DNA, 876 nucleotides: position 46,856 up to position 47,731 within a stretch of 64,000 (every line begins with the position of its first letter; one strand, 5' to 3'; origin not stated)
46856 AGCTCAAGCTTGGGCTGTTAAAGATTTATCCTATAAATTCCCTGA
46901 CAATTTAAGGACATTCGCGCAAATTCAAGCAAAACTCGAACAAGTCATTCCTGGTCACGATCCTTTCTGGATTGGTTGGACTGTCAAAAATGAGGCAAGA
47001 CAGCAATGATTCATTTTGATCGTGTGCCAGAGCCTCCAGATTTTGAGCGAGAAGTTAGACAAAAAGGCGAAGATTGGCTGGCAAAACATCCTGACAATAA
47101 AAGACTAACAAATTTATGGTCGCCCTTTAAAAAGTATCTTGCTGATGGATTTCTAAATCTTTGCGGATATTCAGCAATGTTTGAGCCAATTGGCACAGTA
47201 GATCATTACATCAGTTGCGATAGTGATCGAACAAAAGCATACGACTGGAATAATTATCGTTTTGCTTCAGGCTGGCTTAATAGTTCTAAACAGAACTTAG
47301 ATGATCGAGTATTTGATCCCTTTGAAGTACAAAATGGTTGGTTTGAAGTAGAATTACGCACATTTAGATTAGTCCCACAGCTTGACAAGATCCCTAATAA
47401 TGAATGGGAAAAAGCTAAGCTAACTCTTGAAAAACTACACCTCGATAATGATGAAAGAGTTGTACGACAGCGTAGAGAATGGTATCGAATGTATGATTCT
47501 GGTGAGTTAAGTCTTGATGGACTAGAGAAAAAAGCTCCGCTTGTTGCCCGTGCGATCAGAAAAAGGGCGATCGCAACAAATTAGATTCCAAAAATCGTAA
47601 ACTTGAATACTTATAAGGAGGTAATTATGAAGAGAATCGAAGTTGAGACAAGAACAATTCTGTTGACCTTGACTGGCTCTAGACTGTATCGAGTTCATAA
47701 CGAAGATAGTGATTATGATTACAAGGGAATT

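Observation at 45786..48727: Three-gene cassette: PtuA-like ATPase, cysteine-less PtuB-like HNH protein and a Pol-beta nucleotidyltransferase (candidate Septu-like defence variant)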

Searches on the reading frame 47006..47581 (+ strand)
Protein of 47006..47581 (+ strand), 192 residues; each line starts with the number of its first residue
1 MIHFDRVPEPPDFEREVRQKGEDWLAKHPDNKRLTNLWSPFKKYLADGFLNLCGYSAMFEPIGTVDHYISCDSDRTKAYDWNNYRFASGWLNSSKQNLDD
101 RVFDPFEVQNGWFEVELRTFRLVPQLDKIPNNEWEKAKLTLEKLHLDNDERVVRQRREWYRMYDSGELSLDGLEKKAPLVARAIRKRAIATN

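Call 3: search_protein_families(library=pfam, proteins=[window:47006-47581:+], max_evalue=0.1)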
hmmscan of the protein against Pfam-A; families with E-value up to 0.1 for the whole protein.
window:47006-47581:+ (192 aa): 0 families

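Call 4: search_protein_families(library=padloc, proteins=[window:47006-47581:+], max_evalue=0.1)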
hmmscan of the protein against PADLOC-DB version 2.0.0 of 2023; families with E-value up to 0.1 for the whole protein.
window:47006-47581:+ (192 aa): 14 families
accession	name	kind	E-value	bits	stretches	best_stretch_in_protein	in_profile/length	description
PDLC00348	PtuB1|PtuB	-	2e-67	224.6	1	1-190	1-193/198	Unknown function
PDLC00340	PtuB1|PtuB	-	1.7e-07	29.1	1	109-164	152-207/268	Unknown function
PDLC00330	PtuB1|PtuB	-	5.5e-05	21.1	1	5-99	7-113/271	Unknown function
PDLC00351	PtuB1|PtuB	-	9.9e-05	20.5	1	54-170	64-184/195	Unknown function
PDLC00324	PtuB1|PtuB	-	0.00018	19.4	1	127-164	130-166/209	Unknown function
PDLC00343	PtuB1|PtuB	-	0.0012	16.6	1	34-97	47-123/283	Unknown function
PDLC02924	HNH_I-A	-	0.0013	16.8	1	1-163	1-158/198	-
PDLC00337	PtuB1|PtuB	-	0.0015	16.4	1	62-157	71-161/216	Unknown function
PDLC00323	PtuB1|PtuB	-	0.0044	14.7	1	65-108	50-93/215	Unknown function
PDLC00331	PtuB1|PtuB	-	0.0073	13.9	1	64-109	49-94/222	Unknown function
PDLC00333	PtuB1|PtuB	-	0.0084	13.7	0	124-161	169-204/272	Unknown function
PDLC00315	PtuB1|PtuB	-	0.01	13.6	1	38-159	18-144/227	Unknown function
PDLC00321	PtuB1|PtuB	-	0.016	13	1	64-106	54-97/223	Unknown function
PDLC00326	PtuB1|PtuB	-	0.02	12.8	0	2-87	2-85/197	Unknown function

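Call 5: search_protein_families(library=ncbifam, proteins=[window:47006-47581:+], max_evalue=0.1)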
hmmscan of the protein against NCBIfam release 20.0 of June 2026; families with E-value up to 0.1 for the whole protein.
window:47006-47581:+ (192 aa): 2 families
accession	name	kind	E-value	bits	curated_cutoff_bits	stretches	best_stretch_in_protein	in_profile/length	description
TIGR02646.1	TIGR02646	subfamily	0.038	14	52.15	0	121-155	111-143/144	retron system putative HNH endonuclease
NF041761.1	PtuB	equivalog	0.047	13.5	150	0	127-159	141-173/218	retron Ec78 anti-phage system effector HNH endonuclease PtuB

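Call 21: find_homologous_proteins(query=window:47006-47581:+, max_evalue=0.001)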
Query window:47006-47581:+ (192 aa): 209 proteins with E <= 0.001 among 258 candidates; the best 120 are listed.
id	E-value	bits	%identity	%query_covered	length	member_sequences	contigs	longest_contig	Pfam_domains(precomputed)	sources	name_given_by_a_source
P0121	2.5e-127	440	100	98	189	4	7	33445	-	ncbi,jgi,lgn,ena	ncbi:MAG: hypothetical protein ACOYN8_01190 [Pseudanabaena sp.]|jgi:hypothetical protein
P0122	6.4e-110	384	86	98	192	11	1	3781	-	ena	-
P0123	2.7e-104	365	83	98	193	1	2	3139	-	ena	-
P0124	6.2e-103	361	80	98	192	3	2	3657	-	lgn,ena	-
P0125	5.0e-91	322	74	100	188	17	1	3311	-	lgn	-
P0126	1.4e-90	320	73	100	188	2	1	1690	-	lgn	-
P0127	9.5e-90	318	74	99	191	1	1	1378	-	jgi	jgi:hypothetical protein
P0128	2.3e-88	313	74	98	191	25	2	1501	-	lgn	-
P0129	3.9e-86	306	73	97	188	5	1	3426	-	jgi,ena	-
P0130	7.6e-74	266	61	97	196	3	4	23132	-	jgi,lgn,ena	jgi:hypothetical protein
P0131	1.4e-73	265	62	97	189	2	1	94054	-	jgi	-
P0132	1.7e-73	265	59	97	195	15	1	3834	-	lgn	-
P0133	4.2e-73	263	59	99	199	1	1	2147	-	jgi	jgi:hypothetical protein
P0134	1.3e-72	262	59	100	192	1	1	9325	-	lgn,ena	-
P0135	1.3e-72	262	61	97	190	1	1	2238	-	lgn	-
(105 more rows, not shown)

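Call 23: find_related_loci(query=A3, collection=metagenome_contigs, flank=5000)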
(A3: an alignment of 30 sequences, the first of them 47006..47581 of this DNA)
Query A3 (192 aa) in metagenome_contigs; peptide patterns used: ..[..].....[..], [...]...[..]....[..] (x = any residue, [..] = any of these).
600 stretches matched a pattern (row limit reached: there are more); 239 encode a relative of the query (tblastn E <= 1e-3); the best 80 are kept; 80 distinct loci.
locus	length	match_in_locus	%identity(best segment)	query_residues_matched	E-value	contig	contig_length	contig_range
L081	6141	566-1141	85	1-192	1e-111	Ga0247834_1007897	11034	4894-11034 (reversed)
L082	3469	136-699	74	1-192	3e-94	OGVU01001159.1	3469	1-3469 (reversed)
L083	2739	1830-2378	73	1-187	4e-91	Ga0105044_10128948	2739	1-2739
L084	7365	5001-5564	59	1-190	6e-74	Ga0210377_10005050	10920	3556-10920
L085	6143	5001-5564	59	1-190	4e-74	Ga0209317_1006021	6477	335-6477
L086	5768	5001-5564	59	1-190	6e-74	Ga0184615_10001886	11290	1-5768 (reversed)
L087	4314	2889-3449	58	1-187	8e-74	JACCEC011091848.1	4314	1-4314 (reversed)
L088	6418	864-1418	59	1-186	2e-71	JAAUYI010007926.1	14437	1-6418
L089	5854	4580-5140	59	1-187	1e-71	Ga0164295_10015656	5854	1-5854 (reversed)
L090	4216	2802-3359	56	1-186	5e-71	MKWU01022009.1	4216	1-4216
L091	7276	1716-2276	59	1-187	8e-71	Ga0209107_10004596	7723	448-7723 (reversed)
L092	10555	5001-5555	58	1-186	1e-70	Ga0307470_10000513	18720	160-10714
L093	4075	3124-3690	59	1-189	1e-70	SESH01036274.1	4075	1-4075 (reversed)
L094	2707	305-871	59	1-189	3e-71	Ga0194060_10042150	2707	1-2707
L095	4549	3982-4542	56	1-188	1e-70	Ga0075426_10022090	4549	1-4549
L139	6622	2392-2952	53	1-188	3e-62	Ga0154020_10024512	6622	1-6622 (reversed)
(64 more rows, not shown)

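Call 28: find_encoding_contigs(protein=P0121, flank=6000, max_places=8)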
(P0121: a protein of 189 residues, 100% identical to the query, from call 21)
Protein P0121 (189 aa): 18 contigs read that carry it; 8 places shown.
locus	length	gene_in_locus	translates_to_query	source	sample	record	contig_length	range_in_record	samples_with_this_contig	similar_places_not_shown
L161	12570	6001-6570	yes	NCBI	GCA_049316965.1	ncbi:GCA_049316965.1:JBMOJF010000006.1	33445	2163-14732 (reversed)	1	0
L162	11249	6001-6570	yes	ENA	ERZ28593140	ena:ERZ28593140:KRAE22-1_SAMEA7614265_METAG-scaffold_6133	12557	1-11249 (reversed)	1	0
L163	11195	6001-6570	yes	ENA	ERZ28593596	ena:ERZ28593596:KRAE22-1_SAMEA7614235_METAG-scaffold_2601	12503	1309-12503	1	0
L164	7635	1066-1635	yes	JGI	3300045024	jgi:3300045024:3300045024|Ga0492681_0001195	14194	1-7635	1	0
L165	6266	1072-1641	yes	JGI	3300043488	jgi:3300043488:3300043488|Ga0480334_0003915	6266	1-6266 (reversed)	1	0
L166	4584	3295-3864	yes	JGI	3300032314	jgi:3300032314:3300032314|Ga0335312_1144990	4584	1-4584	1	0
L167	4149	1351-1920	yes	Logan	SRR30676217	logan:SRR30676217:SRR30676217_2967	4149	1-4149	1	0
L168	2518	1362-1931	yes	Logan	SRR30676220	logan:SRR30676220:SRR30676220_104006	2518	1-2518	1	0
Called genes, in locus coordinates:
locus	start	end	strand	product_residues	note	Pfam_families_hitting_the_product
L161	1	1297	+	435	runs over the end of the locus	PF05810:NinF (weak), PF00291:PALP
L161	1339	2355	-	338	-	PF16697:Yop-YscD_cpl, PF00498:FHA, PF00211:Guanylate_cyc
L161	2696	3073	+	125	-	-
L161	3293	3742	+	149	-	PF11909:NdhN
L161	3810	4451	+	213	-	PF05685:Uma2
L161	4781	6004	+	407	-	PF13476:AAA_23, PF13175:AAA_15, PF13304:AAA_21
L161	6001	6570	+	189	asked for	-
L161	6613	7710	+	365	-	PF10127:RlaP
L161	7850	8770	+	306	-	PF01063:Aminotran_4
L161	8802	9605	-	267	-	PF12773:DZR, PF13240:Zn_Ribbon_1 (faint), PF00498:FHA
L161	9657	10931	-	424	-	PF00092:VWA, PF13519:VWA_2, PF13768:VWA_3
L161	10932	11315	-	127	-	PF00072:Response_reg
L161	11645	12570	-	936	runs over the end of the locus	PF07517:SecA_DEAD, PF01043:SecA_PP_bind, PF21090:P-loop_SecA, PF07516:SecA_SW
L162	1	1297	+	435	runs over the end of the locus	PF05810:NinF (weak), PF00291:PALP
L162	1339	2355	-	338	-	PF16697:Yop-YscD_cpl, PF00498:FHA, PF00211:Guanylate_cyc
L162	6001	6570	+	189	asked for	-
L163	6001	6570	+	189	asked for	-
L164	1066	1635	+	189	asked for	-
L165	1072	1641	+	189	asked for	-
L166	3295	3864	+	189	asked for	-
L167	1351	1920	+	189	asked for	-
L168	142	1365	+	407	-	PF13476:AAA_23, PF13175:AAA_15, PF13304:AAA_21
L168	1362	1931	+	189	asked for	-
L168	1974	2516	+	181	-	?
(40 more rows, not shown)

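Call 34: search_protein_families(library=pfam, proteins=[L139:4306-5511:-], max_evalue=0.01)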
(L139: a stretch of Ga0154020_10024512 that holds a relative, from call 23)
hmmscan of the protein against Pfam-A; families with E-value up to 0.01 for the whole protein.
L139:4306-5511:- (401 aa): 3 families
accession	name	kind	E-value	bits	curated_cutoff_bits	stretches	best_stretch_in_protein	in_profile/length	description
PF10127.15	RlaP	-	3e-19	70.1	23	1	29-169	17-144/249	RNA repair pathway DNA polymerase beta family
PF01909.29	NTP_transf_2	-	0.0037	18.1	21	0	33-54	15-36/93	Nucleotidyltransferase domain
PF18765.7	Polbeta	-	0.0097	16.5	26.9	0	31-54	12-35/93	Polymerase beta, Nucleotidyltransferase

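Call 37: search_solved_structures(query=A3, max_evalue=10, show_alignments=2)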
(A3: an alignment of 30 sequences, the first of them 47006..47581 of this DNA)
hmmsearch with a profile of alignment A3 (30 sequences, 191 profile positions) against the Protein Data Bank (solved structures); distinct sequences matched with E-value up to 10: 0.

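Call 58: predict_structure(alignment_id=A3)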
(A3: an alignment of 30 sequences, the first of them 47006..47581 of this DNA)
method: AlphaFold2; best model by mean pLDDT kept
length: 192 residues; sequences in the alignment: 30
mean_pLDDT: 84.9   pTM: 0.75
mean pLDDT of the five models: 84.9, 84.7, 82.6, 77.1, 73.3
residues with pLDDT >= 90: 86; 70-90: 85; 50-70: 15; < 50: 6
segments of 3 or more residues with pLDDT < 50: 54-59
pLDDT, mean of each block of 10 residues (from residue 1): 80 95 95 89 79 50 75 90 79 75 85 91 93 93 84 87 95 86 92 83
secondary structure, 60 per line:
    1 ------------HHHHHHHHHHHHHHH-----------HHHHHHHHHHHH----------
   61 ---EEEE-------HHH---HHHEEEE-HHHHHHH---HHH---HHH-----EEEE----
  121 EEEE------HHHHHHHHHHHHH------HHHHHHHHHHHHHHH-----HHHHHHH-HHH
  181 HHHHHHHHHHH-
elements in order: H13-27 H39-50 E64-67 E84-87 H89-95 E113-116 E121-124 H131-143 H150-164 H170-176 H178-191

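Call 61: fold_search(model_id=the predicted structure, library=pdb)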
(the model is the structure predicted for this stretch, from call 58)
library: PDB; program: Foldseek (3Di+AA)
matches with E <= 10: 23; with E <= 0.001: 3
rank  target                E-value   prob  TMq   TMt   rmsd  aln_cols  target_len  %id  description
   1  9nnb_J                3.0e-04  1.00  0.62  0.57   6.0       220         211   15  Cryo-EM structure of the Retron Ec78 complex, PtuA:PtuB:RT (4:2:1) (released 2025-10-08)
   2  9n6b_F                5.9e-04  1.00  0.60  0.53   4.9       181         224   13  Structure of the retron IA complex with HNH nuclease in the "up" orientation (released 2025-04-23)
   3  9u9y_H                6.3e-04  1.00  0.60  0.57   6.3       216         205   15  Cryo-EM structure of retron Ec78 effector complex (released 2025-12-10)
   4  8eea_G                1.5e-03  1.00  0.56  0.47   7.3       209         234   16  Structure of E.coli Septu (PtuAB) complex (released 2023-12-27)
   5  9l7p_H                2.2e-03  1.00  0.56  0.51   5.0       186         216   16  Cryo-EM structure of retron Ec78 system complex (released 2025-12-10)
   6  9n69_F                3.9e-03  1.00  0.58  0.51   8.0       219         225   16  Structure of the retron IA complex with HNH nuclease in the "down" orientation (released 2025-04-23)
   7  9nnh_K                7.0e-03  1.00  0.61  0.56   5.7       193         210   16  Cryo-EM structure of the Retron Ec78 complex, PtuA:PtuB:RT (4:2:2) (released 2025-10-08)
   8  9vhl_F                1.4e-02  1.00  0.45  0.42   3.2       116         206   16  cryoEM structure of retron-Eco7 complex (form II) (released 2026-01-07)
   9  9vh1_F                3.3e-02  1.00  0.58  0.53   5.7       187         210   16  cryoEM structure of ptuA-ptuB complex in Retron-Eco7 anti-phage system (released 2025-12-03)
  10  8zcy_A                1.4e+00  0.12  0.24  0.09  14.5       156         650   18  Cryo-EM structure of eSaCas9_NNG-guide RNA-target DNA complex in an interrogation state (released 2025-11-05)
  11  5vgb_A                1.4e+00  0.13  0.25  0.33  13.8       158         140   11  Crystal structure of NmeCas9 HNH domain bound to anti-CRISPR AcrIIC1 (released 2017-08-30)
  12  9ar4_A                1.9e+00  0.04  0.23  0.06  21.8       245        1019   14  CryoEM structure of ThermoCas9 in post-cleavage state bound with the DNA containing NNNNCCA PAM (released 2025-02-26)
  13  7mpz                  2.4e+00  0.13  0.22  0.29  10.5        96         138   21  HNH Nuclease Domain from G. stearothermophilus Cas9 (released 2021-12-22)
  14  9j1y_A                2.4e+00  0.10  0.25  0.32  13.9       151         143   18  Crystal structure of Nme1Cas9 HNH domain bound to anti-CRISPR AcrIIC1Boe. (released 2026-03-04)
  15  8zcz_A                3.0e+00  0.05  0.22  0.07  15.5       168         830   16  Cryo-EM structure of eSaCas9_NNG-guide RNA-target DNA complex in an interrogation state (released 2025-11-05)
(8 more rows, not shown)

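Call 76: search_protein_families(library=phrogs, proteins=[window:47006-47581:+], max_evalue=0.00001)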
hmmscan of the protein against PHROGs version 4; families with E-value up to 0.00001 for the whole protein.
window:47006-47581:+ (192 aa): 0 families
